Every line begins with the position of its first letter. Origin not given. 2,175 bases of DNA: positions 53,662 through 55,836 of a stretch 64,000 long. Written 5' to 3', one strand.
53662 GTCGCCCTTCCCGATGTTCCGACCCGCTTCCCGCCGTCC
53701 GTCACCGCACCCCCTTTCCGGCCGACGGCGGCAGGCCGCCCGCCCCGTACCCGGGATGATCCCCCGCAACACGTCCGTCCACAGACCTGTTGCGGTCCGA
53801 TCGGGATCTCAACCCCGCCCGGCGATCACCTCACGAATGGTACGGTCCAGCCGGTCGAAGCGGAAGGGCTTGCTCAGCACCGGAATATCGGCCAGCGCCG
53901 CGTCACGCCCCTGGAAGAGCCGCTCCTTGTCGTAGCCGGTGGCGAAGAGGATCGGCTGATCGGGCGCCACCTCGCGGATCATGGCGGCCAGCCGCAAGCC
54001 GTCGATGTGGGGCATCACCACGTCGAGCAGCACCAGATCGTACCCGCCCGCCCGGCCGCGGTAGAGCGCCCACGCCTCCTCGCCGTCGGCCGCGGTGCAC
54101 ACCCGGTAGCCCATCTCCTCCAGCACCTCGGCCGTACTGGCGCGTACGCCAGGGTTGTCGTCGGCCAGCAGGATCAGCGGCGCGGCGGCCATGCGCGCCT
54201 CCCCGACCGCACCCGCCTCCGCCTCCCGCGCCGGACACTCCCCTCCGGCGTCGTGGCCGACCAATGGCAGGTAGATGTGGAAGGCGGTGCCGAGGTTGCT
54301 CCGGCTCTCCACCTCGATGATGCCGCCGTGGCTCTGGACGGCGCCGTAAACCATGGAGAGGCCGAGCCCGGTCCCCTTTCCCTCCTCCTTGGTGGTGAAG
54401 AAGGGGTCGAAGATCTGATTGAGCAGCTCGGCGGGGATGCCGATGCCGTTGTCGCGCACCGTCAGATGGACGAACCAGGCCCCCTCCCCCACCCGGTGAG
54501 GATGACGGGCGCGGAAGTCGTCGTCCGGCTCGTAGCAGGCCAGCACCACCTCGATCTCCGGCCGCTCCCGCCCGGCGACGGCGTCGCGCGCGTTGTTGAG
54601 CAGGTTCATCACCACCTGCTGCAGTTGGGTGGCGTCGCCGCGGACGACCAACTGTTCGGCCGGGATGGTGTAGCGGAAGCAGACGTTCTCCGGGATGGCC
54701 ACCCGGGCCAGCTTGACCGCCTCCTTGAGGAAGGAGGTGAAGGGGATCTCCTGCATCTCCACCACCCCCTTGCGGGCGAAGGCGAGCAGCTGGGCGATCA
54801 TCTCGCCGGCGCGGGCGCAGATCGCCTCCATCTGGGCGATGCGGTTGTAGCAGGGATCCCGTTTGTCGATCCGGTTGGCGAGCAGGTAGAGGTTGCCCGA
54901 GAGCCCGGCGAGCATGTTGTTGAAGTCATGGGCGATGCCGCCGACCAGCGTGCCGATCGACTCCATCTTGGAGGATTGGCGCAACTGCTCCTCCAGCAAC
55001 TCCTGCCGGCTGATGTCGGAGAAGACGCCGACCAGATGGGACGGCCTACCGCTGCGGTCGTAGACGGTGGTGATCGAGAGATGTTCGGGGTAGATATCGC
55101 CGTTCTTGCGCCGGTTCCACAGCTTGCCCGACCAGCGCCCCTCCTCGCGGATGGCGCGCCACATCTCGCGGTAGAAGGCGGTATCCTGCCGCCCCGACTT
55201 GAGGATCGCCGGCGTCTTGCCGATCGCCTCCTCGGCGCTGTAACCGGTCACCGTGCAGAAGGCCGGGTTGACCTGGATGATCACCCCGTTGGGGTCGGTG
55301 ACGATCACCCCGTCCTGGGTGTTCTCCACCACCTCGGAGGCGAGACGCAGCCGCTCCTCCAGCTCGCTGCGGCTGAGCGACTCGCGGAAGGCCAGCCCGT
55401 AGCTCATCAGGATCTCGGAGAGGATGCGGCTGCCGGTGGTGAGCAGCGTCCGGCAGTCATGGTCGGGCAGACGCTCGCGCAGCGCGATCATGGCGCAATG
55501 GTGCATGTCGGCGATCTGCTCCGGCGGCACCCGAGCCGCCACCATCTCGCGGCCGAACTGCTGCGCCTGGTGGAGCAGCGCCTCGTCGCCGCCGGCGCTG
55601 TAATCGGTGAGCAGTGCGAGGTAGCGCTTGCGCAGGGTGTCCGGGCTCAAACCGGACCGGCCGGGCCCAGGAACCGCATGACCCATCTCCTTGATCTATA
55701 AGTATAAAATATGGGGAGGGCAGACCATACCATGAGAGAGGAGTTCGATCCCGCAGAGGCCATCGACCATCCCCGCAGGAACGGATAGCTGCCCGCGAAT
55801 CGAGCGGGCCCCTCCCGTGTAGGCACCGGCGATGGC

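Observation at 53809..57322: Orphan RsbT-like switch kinase coupled to two RsbU_N-fused outputs (HD-GYP phosphodiesterase and a hybrid histidine kinase), with no RsbR/RsbS or PP2C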

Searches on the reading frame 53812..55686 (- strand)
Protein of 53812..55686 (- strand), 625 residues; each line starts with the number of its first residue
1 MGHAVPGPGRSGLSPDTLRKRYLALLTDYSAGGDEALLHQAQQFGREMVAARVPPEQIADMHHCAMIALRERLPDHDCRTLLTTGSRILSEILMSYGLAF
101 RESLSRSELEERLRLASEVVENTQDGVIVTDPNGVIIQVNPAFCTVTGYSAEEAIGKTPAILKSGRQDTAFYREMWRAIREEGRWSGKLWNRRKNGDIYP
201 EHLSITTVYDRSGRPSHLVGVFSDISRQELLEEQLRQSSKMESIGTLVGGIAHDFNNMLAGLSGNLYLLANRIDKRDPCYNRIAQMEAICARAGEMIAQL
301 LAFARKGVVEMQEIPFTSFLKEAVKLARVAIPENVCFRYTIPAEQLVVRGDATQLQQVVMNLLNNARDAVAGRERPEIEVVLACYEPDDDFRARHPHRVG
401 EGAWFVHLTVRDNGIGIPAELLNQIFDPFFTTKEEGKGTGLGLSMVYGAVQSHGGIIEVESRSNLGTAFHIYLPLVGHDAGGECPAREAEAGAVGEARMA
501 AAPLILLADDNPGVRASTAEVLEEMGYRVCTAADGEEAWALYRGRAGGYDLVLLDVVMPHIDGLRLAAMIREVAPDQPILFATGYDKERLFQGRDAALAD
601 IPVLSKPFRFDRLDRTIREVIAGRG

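Call 8: search_protein_families(library=pfam, max_evalue=0.1, proteins=[window:53812-55686:-])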
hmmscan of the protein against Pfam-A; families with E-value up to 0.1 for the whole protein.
window:53812-55686:- (625 aa): 10 families
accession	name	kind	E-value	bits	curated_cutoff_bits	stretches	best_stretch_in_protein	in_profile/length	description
PF02518.31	HATPase_c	-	5.5e-24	85.2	26.4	1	350-475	1-109/111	Histidine kinase-, DNA gyrase B-, and HSP90-like ATPase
PF00072.30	Response_reg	-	7e-21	74.9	30.2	1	505-617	1-110/111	Response regulator receiver domain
PF00989.32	PAS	-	1.8e-20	73.5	22.6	1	118-225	5-113/113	PAS fold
PF13426.13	PAS_9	-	7.5e-18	65.1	27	1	125-226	2-102/103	PAS domain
PF08448.16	PAS_4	-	4.5e-12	46.6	23.1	1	120-228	1-108/110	PAS fold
PF08673.15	RsbU_N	-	4.7e-12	46.3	25.5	1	20-99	1-75/75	Phosphoserine phosphatase RsbU, N-terminal domain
PF08447.18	PAS_3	-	1.8e-11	44.6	25.6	1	136-221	1-88/89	PAS fold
PF13188.13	PAS_8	-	1.7e-08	34.5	21.8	1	119-156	6-43/65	PAS domain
PF00512.31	HisKA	-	0.0043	17.5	26.9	1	245-306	3-63/66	His Kinase A (phospho-acceptor) domain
PF14501.12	HATPase_c_5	-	0.027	14.8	22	0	427-464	56-93/102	GHKL domain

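Call 13: search_protein_families(library=ncbifam, max_evalue=0.1, proteins=[window:53812-55686:-])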
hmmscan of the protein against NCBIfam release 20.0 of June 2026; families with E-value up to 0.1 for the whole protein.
window:53812-55686:- (625 aa): 161 families (the best 25 are shown)
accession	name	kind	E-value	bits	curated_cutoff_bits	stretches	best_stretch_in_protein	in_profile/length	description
NF010076.0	PRK13557.1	subfamily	9.9e-99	331.2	631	1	119-623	35-535/540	histidine kinase famiy protein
NF046020.1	HisKinCckABruc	equivalog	3.9e-85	286.4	1000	2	208-621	442-867/868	cell cycle histidine kinase CckA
NF046026.1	HisKinCckACaul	equivalog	2.7e-81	273.6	1000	1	222-614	280-669/678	cell cycle histidine kinase CckA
NF010411.0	PRK13837.1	equivalog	5e-72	243.1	647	1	224-622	430-813/828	two-component system VirA-like sensor kinase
NF052574.1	HisKinEspCMyxo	equivalog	1.9e-58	198.3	1200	1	103-619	273-781/785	serine histidine kinase EspC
NF008468.0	PRK11360.1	equivalog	2.5e-56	191.3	646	1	109-476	263-609/616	two-component system sensor histidine kinase AtoS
NF052573.1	HisKinEspAMyxo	equivalog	5.5e-56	190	1400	1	106-584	246-714/755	serine histidine kinase EspA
NF045675.1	PhdiestaseDibA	equivalog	6.1e-46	157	980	1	101-244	65-208/623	phosphodiesterase DibA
TIGR02938.1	nifL_nitrog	equivalog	2.2e-39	135.3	242.45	2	119-241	9-131/494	nitrogen fixation negative regulator NifL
NF047466.1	hybrid_RR_LvrB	exception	9.7e-38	130.3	500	1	231-475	139-376/377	hybrid histidine kinase/response regulator LvrB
NF008302.0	PRK11091.1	equivalog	5.1e-33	114.2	838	1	105-621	146-643/779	aerobic respiration two-component sensor histidine kinase ArcB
NF041777.1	sens_FixL_Rhizob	equivalog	1.8e-32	112.6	850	1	117-475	126-481/485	sensor protein FixL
NF047497.1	HK_LIC_12097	equivalog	2.9e-31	108.5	500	1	210-475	116-366/367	LIC_12097 family sensor histidine kinase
NF007688.0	PRK10364.1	equivalog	2.8e-30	105.5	479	1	226-476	223-452/460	two-component system sensor histidine kinase ZraS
NF038348.1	T2SS_HK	subfamily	2.9e-29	101.9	450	2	348-475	465-573/574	histidine kinase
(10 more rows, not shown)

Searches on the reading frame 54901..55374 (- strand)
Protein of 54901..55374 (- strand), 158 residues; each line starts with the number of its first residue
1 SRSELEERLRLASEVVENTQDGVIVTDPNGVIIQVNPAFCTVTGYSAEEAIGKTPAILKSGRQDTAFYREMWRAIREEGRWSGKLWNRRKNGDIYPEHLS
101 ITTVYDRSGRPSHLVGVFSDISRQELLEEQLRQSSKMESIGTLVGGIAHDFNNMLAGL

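Call 47: search_solved_structures(query=window:54901-55374:-, max_evalue=0.00001, show_alignments=2)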
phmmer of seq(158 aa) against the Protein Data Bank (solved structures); distinct sequences matched with E-value up to 0.00001: 79 (the best 60 are shown).
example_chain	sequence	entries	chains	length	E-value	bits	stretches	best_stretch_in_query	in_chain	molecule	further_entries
3ewk_A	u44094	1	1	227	3.4e-31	111.1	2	23-133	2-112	Sensor protein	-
9qq6_A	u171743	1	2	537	1.3e-18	70.2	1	11-134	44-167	histidine kinase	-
2gj3_A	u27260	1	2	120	2.3e-17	66.2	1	14-122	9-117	Nitrogen fixation regulatory protein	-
7r5n_A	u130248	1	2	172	1.3e-14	57.2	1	11-134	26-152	Sensory box protein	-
8a7f_A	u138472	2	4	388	5.9e-14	55.1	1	10-157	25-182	Putative Sensory box protein,Sensor protein FixL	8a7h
8a3u_A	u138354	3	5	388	5.9e-14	55.1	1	10-157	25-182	Putative Sensory box protein,Sensor protein FixL | Putative Sensory box protein,Putative Sensory box protein,Sensor protein FixL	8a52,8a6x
7a6p_A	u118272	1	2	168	1.6e-13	53.7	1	10-134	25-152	Putative Sensory box protein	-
8c05_A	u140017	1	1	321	2.6e-13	53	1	11-135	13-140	Sensor domain-containing diguanylate cyclase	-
5luv_A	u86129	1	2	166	1.3e-12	50.8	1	10-133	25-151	Putative PAS/PAC sensor protein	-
9vf7_A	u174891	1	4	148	1.7e-12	50.3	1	15-125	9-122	histidine kinase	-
7yx0_A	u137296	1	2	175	2.2e-12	50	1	11-133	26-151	Putative regulatory protein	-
6y7r_A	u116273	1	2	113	7.7e-12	48.2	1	21-123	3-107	Multi-sensor hybrid histidine kinase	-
9vf8_A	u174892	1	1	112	2.1e-11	46.8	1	22-123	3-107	histidine kinase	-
7r4s_A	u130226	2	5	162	2.1e-11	46.8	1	10-133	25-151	Sensory box protein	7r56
29lw_A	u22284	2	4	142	2.2e-11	46.8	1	11-133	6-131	Sensory box protein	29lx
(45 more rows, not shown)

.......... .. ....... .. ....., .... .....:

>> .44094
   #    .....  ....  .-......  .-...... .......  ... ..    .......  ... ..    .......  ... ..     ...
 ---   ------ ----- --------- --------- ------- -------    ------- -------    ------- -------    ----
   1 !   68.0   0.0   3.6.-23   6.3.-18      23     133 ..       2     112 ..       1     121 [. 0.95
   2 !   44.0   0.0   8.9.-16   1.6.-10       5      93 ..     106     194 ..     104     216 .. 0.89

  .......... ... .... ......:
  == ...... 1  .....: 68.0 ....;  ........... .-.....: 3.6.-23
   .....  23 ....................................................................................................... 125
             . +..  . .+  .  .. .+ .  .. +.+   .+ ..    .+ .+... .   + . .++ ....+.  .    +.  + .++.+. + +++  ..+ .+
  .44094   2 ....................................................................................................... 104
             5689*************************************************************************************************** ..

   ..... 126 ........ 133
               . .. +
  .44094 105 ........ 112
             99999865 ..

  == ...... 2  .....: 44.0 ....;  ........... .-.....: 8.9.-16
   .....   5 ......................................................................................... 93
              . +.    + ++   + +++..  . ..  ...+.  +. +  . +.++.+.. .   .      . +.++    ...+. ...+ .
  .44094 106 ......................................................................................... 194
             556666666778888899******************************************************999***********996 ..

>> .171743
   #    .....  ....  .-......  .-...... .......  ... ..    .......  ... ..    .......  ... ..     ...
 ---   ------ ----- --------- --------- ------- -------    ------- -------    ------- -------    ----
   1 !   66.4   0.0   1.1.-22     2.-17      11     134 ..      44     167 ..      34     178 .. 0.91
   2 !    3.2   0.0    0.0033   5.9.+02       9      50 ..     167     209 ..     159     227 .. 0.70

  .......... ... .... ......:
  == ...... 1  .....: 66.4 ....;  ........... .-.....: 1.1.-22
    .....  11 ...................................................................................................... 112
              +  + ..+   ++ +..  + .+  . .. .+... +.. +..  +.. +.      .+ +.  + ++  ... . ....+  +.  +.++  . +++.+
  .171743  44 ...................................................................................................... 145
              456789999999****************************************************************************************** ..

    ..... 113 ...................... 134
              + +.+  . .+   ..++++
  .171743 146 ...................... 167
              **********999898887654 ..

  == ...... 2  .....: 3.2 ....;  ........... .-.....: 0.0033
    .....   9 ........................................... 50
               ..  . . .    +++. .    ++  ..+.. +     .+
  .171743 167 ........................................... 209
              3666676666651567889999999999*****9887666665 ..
